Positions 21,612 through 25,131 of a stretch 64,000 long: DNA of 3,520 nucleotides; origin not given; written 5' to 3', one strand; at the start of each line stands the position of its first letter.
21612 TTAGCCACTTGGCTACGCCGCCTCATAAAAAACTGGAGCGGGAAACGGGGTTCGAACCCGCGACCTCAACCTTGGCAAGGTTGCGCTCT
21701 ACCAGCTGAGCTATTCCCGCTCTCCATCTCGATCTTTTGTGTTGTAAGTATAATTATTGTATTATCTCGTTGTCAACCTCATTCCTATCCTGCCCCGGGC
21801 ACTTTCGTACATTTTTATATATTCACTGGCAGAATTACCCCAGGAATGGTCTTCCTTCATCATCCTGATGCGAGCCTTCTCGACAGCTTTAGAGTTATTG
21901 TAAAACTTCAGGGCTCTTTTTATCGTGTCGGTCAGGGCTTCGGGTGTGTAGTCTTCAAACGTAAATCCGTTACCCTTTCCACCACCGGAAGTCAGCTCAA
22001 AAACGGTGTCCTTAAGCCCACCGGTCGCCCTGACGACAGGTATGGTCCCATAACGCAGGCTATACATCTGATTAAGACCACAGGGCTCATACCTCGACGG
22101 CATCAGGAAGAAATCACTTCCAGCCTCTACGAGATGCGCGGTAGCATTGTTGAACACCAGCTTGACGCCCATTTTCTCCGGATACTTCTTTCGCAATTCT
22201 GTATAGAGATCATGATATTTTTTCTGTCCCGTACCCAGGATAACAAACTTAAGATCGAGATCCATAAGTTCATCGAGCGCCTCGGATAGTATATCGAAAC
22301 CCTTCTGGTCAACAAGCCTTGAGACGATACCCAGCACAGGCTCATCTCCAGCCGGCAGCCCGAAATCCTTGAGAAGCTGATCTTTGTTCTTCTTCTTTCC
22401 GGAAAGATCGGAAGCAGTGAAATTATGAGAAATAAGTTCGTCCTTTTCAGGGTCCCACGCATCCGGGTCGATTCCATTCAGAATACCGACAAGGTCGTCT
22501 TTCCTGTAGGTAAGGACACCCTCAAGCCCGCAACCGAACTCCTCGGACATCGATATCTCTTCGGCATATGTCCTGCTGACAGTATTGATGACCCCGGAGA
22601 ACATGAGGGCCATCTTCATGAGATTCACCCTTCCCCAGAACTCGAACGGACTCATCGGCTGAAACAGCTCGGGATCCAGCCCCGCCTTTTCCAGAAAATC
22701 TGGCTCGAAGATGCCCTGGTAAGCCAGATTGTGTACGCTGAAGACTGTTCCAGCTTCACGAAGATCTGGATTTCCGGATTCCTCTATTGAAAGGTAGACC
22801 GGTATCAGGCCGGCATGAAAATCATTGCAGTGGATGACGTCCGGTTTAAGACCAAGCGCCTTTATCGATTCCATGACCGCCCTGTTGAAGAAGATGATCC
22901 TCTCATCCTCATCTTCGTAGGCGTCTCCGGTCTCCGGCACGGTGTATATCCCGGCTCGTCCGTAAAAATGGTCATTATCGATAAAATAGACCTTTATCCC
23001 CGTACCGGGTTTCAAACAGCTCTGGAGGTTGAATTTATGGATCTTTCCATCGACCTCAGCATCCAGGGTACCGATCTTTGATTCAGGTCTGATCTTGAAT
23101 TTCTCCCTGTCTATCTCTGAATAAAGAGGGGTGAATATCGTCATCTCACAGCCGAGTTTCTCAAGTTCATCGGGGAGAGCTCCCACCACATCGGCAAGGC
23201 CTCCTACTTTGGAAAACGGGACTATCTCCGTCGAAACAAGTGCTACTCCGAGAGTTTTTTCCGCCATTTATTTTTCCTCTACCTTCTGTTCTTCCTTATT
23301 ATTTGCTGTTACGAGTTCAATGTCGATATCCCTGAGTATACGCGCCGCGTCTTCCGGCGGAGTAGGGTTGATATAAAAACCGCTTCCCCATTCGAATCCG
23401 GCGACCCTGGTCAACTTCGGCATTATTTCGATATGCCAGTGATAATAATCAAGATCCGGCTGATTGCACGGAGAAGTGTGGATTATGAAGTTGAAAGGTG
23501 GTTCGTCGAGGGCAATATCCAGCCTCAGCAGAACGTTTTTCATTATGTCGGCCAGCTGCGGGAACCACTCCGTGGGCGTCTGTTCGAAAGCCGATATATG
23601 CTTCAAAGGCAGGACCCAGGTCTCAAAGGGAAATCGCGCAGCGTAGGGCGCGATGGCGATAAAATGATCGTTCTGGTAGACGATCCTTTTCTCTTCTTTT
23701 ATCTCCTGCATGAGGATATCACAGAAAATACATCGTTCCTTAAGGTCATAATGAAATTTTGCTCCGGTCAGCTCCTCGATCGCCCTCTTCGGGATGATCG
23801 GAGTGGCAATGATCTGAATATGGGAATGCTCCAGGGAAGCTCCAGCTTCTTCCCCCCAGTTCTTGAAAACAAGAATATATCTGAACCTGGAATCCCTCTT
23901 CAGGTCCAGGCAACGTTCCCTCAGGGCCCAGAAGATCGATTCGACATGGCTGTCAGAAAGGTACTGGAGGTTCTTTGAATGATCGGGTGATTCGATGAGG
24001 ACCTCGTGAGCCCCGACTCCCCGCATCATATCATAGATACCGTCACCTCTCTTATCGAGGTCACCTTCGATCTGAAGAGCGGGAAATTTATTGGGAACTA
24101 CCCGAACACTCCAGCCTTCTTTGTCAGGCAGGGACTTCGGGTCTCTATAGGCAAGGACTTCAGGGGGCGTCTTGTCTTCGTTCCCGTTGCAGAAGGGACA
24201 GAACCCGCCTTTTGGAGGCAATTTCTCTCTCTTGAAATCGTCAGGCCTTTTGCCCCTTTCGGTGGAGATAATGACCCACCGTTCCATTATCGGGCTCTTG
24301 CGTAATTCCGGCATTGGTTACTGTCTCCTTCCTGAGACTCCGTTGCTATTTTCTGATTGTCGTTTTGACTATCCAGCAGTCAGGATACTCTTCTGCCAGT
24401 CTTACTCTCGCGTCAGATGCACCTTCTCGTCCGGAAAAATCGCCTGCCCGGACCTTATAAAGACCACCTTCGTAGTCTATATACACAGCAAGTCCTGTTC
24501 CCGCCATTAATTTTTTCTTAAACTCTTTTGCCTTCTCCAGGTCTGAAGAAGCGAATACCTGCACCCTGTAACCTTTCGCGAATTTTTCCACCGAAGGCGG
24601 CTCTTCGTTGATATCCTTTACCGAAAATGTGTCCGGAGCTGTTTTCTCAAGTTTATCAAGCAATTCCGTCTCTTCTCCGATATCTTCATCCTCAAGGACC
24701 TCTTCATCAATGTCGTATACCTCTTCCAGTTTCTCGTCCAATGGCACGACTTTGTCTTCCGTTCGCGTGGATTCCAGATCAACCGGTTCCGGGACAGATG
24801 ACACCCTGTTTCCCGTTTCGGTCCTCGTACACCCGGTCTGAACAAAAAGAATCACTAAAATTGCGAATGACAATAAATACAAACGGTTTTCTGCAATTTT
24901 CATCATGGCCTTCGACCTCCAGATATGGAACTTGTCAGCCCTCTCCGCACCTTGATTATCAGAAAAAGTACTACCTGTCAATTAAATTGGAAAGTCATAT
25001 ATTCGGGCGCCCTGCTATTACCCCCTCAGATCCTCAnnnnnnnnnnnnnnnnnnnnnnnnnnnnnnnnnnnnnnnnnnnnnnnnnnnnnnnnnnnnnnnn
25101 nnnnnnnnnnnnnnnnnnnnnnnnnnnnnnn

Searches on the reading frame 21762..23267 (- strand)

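Call 29: search_protein_families(library=pfam, proteins=[window:21762-23267:-], max_evalue=0.001)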
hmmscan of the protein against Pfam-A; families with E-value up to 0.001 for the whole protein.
window:21762-23267:- (501 aa): 4 families
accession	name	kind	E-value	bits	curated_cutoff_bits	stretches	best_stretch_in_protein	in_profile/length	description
PF08323.17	Glyco_transf_5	-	5.4e-72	242.8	22.7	1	8-253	2-238/239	Starch synthase catalytic domain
PF00534.26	Glycos_transf_1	-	4.5e-17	62.6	26.4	1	305-461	11-164/172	Glycosyl transferases group 1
PF13692.12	Glyco_trans_1_4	-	4.1e-11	43.8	27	1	309-453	1-140/142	Glycosyl transferases group 1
PF13439.12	Glyco_transf_4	-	5.3e-05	23.7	28.5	0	120-188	53-109/170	Glycosyltransferase Family 4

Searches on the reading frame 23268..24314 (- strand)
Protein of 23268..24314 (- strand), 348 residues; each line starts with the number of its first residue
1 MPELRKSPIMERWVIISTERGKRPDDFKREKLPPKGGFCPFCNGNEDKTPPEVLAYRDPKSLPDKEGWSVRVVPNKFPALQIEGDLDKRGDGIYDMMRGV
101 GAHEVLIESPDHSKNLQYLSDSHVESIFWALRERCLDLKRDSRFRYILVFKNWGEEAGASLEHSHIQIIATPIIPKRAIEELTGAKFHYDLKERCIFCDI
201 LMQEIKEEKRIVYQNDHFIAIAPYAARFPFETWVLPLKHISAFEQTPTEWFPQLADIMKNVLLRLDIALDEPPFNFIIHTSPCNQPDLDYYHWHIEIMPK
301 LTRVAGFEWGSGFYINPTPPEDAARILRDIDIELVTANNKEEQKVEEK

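Call 29: search_protein_families(library=pfam, proteins=[window:23268-24314:-], max_evalue=0.001)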
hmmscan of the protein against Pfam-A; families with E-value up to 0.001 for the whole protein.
window:23268-24314:- (348 aa): 7 families
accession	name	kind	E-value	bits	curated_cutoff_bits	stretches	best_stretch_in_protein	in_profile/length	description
PF16268.10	DUF4921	-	2.5e-13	50.2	28.5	1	139-323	216-389/425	Domain of unknown function (DUF4921)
PF02744.22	GalP_UDP_tr_C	-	3.2e-12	46.9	29.2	1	194-303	14-123/165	Galactose-1-phosphate uridyl transferase, C-terminal domain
PF01087.27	GalP_UDP_transf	-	4e-12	47.4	22.1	1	4-175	14-184/184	Galactose-1-phosphate uridyl transferase, N-terminal domain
PF16285.10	DUF4931_N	-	1.9e-10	41.4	24.1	1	103-170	53-120/124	Domain of unknown function (DUF4931) N-terminal domain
PF01230.28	HIT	-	6e-08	33.7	21.5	1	208-295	5-92/98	HIT domain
PF11969.13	DcpS_C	-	2.4e-05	25.2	24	1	194-298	1-100/114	Scavenger mRNA decapping enzyme C-term binding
PF19327.4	Ap4A_phos_N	-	0.00027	20.9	23.1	1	148-177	137-166/177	Ap4A phosphorylase N-terminal domain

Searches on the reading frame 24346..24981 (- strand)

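Call 29: search_protein_families(library=pfam, proteins=[window:24346-24981:-], max_evalue=0.001)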
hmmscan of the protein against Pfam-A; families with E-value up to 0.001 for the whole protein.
window:24346-24981:- (211 aa): 1 family
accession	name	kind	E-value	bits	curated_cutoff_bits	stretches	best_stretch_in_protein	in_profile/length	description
PF05036.18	SPOR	-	5.9e-14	52.6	21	1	136-206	3-76/76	SPOR domain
